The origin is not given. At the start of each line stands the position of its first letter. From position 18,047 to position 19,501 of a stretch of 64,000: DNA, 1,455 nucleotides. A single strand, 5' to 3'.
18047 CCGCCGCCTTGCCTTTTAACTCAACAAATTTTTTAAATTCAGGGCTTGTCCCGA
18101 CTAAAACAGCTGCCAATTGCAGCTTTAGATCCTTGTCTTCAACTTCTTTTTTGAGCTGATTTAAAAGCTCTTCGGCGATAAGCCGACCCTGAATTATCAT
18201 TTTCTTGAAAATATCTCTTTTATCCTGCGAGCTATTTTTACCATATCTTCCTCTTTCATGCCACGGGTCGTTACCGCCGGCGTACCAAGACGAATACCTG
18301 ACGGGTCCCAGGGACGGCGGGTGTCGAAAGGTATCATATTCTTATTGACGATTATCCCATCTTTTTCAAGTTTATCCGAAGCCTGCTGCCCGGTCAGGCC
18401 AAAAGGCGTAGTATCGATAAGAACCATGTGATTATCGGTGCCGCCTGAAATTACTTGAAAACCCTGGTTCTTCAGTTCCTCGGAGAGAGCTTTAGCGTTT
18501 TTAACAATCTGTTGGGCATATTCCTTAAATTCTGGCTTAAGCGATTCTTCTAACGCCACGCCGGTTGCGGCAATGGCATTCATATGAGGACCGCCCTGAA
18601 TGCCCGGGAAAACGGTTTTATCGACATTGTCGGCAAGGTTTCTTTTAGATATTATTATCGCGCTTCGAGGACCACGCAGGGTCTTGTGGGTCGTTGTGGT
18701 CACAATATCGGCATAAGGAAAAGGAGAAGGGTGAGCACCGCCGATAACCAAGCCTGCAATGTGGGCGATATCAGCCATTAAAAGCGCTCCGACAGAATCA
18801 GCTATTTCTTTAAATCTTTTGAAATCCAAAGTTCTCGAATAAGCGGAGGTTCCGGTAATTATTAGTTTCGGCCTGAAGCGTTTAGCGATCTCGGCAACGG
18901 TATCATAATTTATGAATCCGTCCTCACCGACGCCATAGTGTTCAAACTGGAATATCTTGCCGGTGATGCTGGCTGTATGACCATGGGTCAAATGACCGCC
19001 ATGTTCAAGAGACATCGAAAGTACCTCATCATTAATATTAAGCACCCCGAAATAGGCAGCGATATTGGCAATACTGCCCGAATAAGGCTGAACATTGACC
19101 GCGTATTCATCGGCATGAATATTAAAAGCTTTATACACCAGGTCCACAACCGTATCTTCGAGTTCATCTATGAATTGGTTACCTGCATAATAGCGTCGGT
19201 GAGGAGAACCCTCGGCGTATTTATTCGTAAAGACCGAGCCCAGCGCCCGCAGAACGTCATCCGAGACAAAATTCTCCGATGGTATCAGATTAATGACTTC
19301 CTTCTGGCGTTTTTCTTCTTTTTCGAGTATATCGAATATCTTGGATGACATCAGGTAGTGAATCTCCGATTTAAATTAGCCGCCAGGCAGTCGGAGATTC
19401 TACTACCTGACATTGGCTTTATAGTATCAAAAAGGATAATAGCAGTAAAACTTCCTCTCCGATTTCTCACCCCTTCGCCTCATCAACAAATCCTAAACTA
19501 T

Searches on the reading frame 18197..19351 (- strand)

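Call 92: search_protein_families(library=pfam, proteins=[window:18197-19351:-], max_evalue=0.0001)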
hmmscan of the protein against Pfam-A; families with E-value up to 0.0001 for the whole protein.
window:18197-19351:- (384 aa): 2 families
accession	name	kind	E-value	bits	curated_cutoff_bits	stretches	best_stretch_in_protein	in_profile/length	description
PF00464.25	SHMT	-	2.3e-151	504.4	27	1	3-375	6-397/399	Serine hydroxymethyltransferase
PF00155.27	Aminotran_1_2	-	2.2e-10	40.7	19.7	1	46-363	29-352/361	Aminotransferase class I and II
